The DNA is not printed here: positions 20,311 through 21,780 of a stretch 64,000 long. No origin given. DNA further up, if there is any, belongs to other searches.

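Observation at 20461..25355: Compact THF-dependent demethylation cluster: two GcvT-family paralogs, MetF, Cys-rich MTHFR-C partner and an oxygenase homologue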

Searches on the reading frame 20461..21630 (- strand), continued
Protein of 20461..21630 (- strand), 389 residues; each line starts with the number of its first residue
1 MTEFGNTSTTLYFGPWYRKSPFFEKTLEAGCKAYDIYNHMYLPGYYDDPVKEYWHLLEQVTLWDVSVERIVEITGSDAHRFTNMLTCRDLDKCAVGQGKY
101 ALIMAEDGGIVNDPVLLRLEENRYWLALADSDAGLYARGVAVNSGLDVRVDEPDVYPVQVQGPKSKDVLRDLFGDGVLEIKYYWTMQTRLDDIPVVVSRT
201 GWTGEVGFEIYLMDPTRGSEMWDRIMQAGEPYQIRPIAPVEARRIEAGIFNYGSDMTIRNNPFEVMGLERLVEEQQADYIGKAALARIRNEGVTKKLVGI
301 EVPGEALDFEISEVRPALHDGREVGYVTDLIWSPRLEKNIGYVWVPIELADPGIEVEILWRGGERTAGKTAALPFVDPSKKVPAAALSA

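Call 61: search_protein_families(library=ncbifam, proteins=[L093:11938-13158:-, L093:6486-7817:+, L093:13155-14279:-, L092:16601-17788:-, L094:4781-6415:-, L094:6418-7617:-, L093:7814-8992:+, L093:9001-10170:+], max_evalue=0.00001)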
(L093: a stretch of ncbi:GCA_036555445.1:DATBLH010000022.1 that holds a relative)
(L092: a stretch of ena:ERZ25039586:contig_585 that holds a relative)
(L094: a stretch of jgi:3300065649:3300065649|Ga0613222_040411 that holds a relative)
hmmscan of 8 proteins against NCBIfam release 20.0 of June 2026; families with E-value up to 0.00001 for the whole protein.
L093:11938-13158:- (406 aa): 3 families
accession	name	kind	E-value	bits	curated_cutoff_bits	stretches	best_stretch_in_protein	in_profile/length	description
NF007048.0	PRK09501.1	equivalog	5.7e-47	160.3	582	1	89-384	27-325/348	spermidine/putrescine ABC transporter substrate-binding protein PotD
NF007962.0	PRK10682.1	equivalog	1.1e-32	113.4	636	1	84-386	25-348/370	spermidine/putrescine ABC transporter substrate-binding protein PotF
NF041888.1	ABC_SBP_YdcS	equivalog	2.8e-06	26.4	725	0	252-342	216-309/379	putative ABC transporter substrate-binding protein YdcS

L093:6486-7817:+ (443 aa): 5 families
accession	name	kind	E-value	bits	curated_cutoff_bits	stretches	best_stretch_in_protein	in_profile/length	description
NF058607.1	GlBtMonoOxGbcA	equivalog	4.7e-58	196.6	670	2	17-234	19-236/420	glycine betaine monooxygenase oxygenase subunit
NF042946.1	3PPDioc_HcaE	equivalog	4.4e-26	91.9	830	1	31-212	16-204/450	3-phenylpropionate/cinnamic acid dioxygenase subunit alpha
TIGR03228.1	anthran_1_2_A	equivalog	2.5e-25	89.1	671.9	1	35-221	20-213/438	anthranilate 1,2-dioxygenase large subunit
TIGR03229.1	benzo_1_2_benA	equivalog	9.4e-23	80.8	780.95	1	34-221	19-215/433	benzoate 1,2-dioxygenase large subunit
NF041684.1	ant_diox_AndAc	equivalog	1.5e-22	79.8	750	1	22-218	14-219/418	anthranilate 1,2-dioxygenase large subunit AndAc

L093:13155-14279:- (374 aa): 182 families (the best 25 are shown)
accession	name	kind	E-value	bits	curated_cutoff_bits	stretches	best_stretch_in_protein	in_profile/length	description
NF006987.0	PRK09452.1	equivalog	3.8e-118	394.5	482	1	12-335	16-341/378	spermidine/putrescine ABC transporter ATP-binding protein PotA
TIGR01187.1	potA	subfamily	1.3e-114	382.7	355.6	1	44-362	1-325/325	polyamine ABC transporter ATP-binding protein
NF043075.1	MMSYN1_0197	equivalog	3.7e-111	371.3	550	1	14-361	3-338/341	spermidine/putrescine ABC transporter ATP-binding protein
TIGR03265.1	PhnT2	equivalog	2.9e-110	368.8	457.7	1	14-327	5-312/353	putative 2-aminoethylphosphonate ABC transporter ATP-binding protein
NF008621.0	PRK11607.1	equivalog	1.2e-103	346.8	613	1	12-362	18-375/377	putrescine ABC transporter ATP-binding subunit PotG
NF008653.0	PRK11650.1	subfamily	8.7e-100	334.2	432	1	13-353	3-338/357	sn-glycerol-3-phosphate ABC transporter ATP-binding protein UgpC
TIGR03258.1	PhnT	equivalog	1.9e-93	313.3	499.15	1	13-360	8-355/359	2-aminoethylphosphonate ABC transport system ATP-binding subunit PhnT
NF008513.0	PRK11432.1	equivalog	3.8e-91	305.6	496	1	15-328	8-314/351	ferric ABC transporter ATP-binding protein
TIGR00968.1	3a0106s01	subfamily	2.2e-87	292.5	342.75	1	15-250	2-237/237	sulfate ABC transporter ATP-binding protein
NF008233.0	PRK11000.1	equivalog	2.3e-83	280.1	568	1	14-326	4-317/369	maltose/maltodextrin ABC transporter ATP-binding protein MalK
NF040840.2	tungstate_WtpC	equivalog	6.6e-83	278.8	440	1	14-327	2-311/347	tungstate ABC transporter ATP-binding protein WtpC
NF040933.2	ABC_arch_GlcV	equivalog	2.5e-79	266.7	450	1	14-296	3-288/357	glucose ABC transporter ATP-binding protein GlcV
NF008105.0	PRK10851.1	equivalog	2.8e-78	263.1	502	1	14-255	3-248/362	sulfate/thiosulfate ABC transporter ATP-binding protein CysA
TIGR01186.1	proV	subfamily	9.5e-70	235.5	326.6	1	24-250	4-236/363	betaine/proline/choline family ABC transporter ATP-binding protein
NF040729.1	ABC_ATP_SaoA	equivalog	4.4e-62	209.7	360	1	28-220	20-209/248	ABC transporter ATP-binding protein SaoA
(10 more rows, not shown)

L092:16601-17788:- (395 aa): 56 families (the best 25 are shown)
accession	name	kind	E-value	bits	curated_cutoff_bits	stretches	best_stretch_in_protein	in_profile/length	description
NF005305.0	PRK06836.1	equivalog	2.5e-93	313.4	376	1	30-389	31-393/396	pyridoxal phosphate-dependent aminotransferase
NF041364.1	GntC_guanitoxin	equivalog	3.6e-46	157.7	415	1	37-380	2-350/356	guanitoxin biosynthesis PLP-dependent (S)-gamma-hydroxy-L-arginine cyclodehydratase GntC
NF005855.0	PRK07777.1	equivalog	3.8e-42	145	553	1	57-355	51-351/391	pyridoxal phosphate-dependent aminotransferase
NF006488.0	PRK08912.1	equivalog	3e-41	141.7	498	1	37-355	30-348/387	aminotransferase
NF041091.1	asp_aminotase_Arch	equivalog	4.2e-41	141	550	1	37-381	31-369/376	aspartate aminotransferase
NF004770.0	PRK06108.1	subfamily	5.3e-39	134.2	422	1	30-380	33-385/396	pyridoxal phosphate-dependent aminotransferase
NF004769.0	PRK06107.1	equivalog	8.9e-38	130.1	617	1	35-386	35-397/402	aspartate transaminase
NF006569.0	PRK09082.1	subfamily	1.3e-35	123.3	420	1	41-355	38-351/386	methionine aminotransferase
TIGR01265.1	tyr_nico_aTase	subfamily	4.9e-34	118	292.45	1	49-381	51-393/403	tyrosine/nicotianamine family aminotransferase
NF004621.0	PRK05957.1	equivalog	1.4e-32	112.9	498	1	30-359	24-352/389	pyridoxal phosphate-dependent aminotransferase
NF005817.0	PRK07683.1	equivalog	6e-32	110.8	575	1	35-380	30-374/387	aminotransferase A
NF009079.0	PRK12414.1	subfamily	9.9e-32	110.4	481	1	37-355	33-349/384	methionine aminotransferase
NF006230.0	PRK08363.1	equivalog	2.7e-31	108.7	534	1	52-356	52-359/398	alanine aminotransferase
NF006514.0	PRK08960.1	equivalog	6.6e-31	107.5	554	1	40-356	39-351/388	pyridoxal phosphate-dependent aminotransferase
NF005816.0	PRK07682.1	equivalog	1.9e-29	102.5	620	1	77-371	72-367/390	aminotransferase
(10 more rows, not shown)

L094:4781-6415:- (544 aa): 15 families
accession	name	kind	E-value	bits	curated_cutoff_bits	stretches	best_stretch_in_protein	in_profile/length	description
NF045689.1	BCarotKetCrtO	equivalog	5.8e-81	272.7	1000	1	6-527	3-539/563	beta-carotene ketolase CrtO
TIGR02734.1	crtI_fam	subfamily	6.2e-29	101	238.1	1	9-531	1-491/504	phytoene desaturase family protein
TIGR02730.1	carot_isom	equivalog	2.4e-24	86.1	586.9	1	233-318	216-301/493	carotenoid isomerase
NF045637.1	carotdesatCrtDProt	equivalog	2.5e-21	75.8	580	1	10-302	2-278/485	1-hydroxycarotenoid 3,4-desaturase CrtD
NF058655.1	CrtID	equivalog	9.6e-14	51.1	640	0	223-311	198-284/478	bifunctional phytoene desaturase/3,4-desaturase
TIGR02733.1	desat_CrtD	equivalog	1.1e-11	44.1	549.7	0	9-56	4-50/492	C-3',4' desaturase CrtD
NF005560.0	PRK07233.1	equivalog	1.2e-11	44.1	252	0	240-331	193-280/435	hypothetical protein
NF009478.0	PRK12844.1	equivalog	1.3e-08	33.6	789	1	1-45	3-47/559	3-ketosteroid-delta-1-dehydrogenase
TIGR02032.1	GG-red-SF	subfamily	1.3e-07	31.6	158.8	0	7-42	1-36/297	geranylgeranyl reductase family protein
NF005547.0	PRK07208.1-3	equivalog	1.9e-07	30.2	380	0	240-311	201-270/465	hypothetical protein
TIGR03467.1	HpnE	equivalog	8.6e-07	28.6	283.05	0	10-46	2-38/430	hydroxysqualene dehydroxylase HpnE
NF042421.1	hydcarot_desat_CrtD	equivalog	9.3e-07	27.7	500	0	242-320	220-297/487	1-hydroxycarotenoid 3,4-desaturase CrtD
TIGR03143.1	AhpF_homolog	hypoth_equivalog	1.9e-06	26.8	687.65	1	4-50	2-48/555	putative alkyl hydroperoxide reductase F subunit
NF009477.0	PRK12843.1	equivalog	5.6e-06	25.1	758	0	3-46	13-56/578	FAD-dependent oxidoreductase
TIGR00292.1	TIGR00292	equivalog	9.7e-06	25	148.3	0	8-44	23-59/254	sulfide-dependent adenosine diphosphate thiazole synthase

L094:6418-7617:- (399 aa): 8 families
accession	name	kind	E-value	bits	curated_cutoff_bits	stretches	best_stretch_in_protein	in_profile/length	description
NF053776.1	TmaoDeMthMsil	equivalog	8.8e-71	239.4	1100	1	2-397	385-759/763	trimethylamine N-oxide demethylase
NF001567.0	PRK00389.1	subfamily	4e-54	183.9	300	1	23-393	22-354/359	glycine cleavage system aminomethyltransferase GcvT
TIGR01372.1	soxA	subfamily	1.3e-48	165.6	1164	1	11-394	620-989/996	sarcosine oxidase subunit alpha family protein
TIGR00528.1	gcvT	equivalog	1.9e-40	138.9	235.85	1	35-373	31-345/362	glycine cleavage system aminomethyltransferase GcvT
NF010093.0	PRK13579.1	equivalog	3.3e-35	121.6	459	1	39-391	44-363/371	glycine cleavage system aminomethyltransferase GcvT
NF009133.0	PRK12486.1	equivalog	5e-29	101.4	410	1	2-371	12-352/369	dimethylsulfoniopropionate demethylase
NF047633.1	SyrngDmethDesA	equivalog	2.7e-13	49.3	800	1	46-235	46-249/453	syringate O-demethylase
NF047885.1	VanMgalDeMLigM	equivalog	3e-13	49.5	580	1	38-236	37-251/461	vanillate/3-O-methylgallate O-demethylase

L093:7814-8992:+ (392 aa): 7 families
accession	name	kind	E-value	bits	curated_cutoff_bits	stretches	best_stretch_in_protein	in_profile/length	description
NF009133.0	PRK12486.1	equivalog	3.3e-97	325.7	410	1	12-379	3-365/369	dimethylsulfoniopropionate demethylase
NF053776.1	TmaoDeMthMsil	equivalog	5.8e-53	180.5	1100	1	19-388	383-759/763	trimethylamine N-oxide demethylase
NF001567.0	PRK00389.1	subfamily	2.2e-49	168.3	300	1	22-387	4-357/359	glycine cleavage system aminomethyltransferase GcvT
TIGR00528.1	gcvT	equivalog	7.3e-46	156.7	235.85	1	22-381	2-358/362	glycine cleavage system aminomethyltransferase GcvT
NF010093.0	PRK13579.1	equivalog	9.6e-31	106.9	459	1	61-385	49-366/371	glycine cleavage system aminomethyltransferase GcvT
TIGR01372.1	soxA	subfamily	1.3e-30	106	1164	1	54-387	647-991/996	sarcosine oxidase subunit alpha family protein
NF047633.1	SyrngDmethDesA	equivalog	3.5e-10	39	800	1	47-243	30-236/453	syringate O-demethylase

L093:9001-10170:+ (389 aa): 8 families
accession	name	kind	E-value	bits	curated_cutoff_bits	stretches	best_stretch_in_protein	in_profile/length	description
NF009133.0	PRK12486.1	equivalog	6.3e-96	321.5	410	1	21-369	12-359/369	dimethylsulfoniopropionate demethylase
NF053776.1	TmaoDeMthMsil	equivalog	2.6e-65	221.4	1100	1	22-386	386-760/763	trimethylamine N-oxide demethylase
NF001567.0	PRK00389.1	subfamily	3e-49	167.9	300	1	23-383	5-356/359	glycine cleavage system aminomethyltransferase GcvT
TIGR00528.1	gcvT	equivalog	2.5e-41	141.8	235.85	1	23-362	3-343/362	glycine cleavage system aminomethyltransferase GcvT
NF010093.0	PRK13579.1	equivalog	1.5e-29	102.9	459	1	62-383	50-367/371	glycine cleavage system aminomethyltransferase GcvT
TIGR01372.1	soxA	subfamily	2.7e-28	98.3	1164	1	61-383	654-990/996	sarcosine oxidase subunit alpha family protein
NF047633.1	SyrngDmethDesA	equivalog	4e-13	48.7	800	1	49-240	32-234/453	syringate O-demethylase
NF047885.1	VanMgalDeMLigM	equivalog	2.1e-11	43.4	580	1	46-241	28-236/461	vanillate/3-O-methylgallate O-demethylase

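Call 64: find_encoding_contigs(protein=P0359, flank=9000, max_places=2)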
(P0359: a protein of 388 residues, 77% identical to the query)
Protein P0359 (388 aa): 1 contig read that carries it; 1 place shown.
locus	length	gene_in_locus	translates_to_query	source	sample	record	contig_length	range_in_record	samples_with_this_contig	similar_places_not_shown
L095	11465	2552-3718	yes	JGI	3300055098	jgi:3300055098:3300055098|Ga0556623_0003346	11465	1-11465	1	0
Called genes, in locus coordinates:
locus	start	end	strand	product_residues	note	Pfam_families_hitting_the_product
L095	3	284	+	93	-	?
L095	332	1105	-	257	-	PF03328:HpcH_HpaI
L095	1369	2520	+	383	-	PF01571:GCV_T, PF08669:GCV_T_C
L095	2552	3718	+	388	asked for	PF01571:GCV_T, PF08669:GCV_T_C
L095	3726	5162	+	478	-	PF00355:Rieske, PF00848:Ring_hydroxyl_A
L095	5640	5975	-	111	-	PF09392:T3SS_needle_F (weak)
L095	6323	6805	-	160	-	PF00358:PTS_EIIA_1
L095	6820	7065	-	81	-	PF00367:PTS_EIIB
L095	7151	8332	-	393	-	PF02378:PTS_EIIC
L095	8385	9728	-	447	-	PF04015:DUF362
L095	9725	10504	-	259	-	PF13580:SIS_2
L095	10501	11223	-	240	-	PF00392:GntR, PF07702:UTRA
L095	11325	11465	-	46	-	?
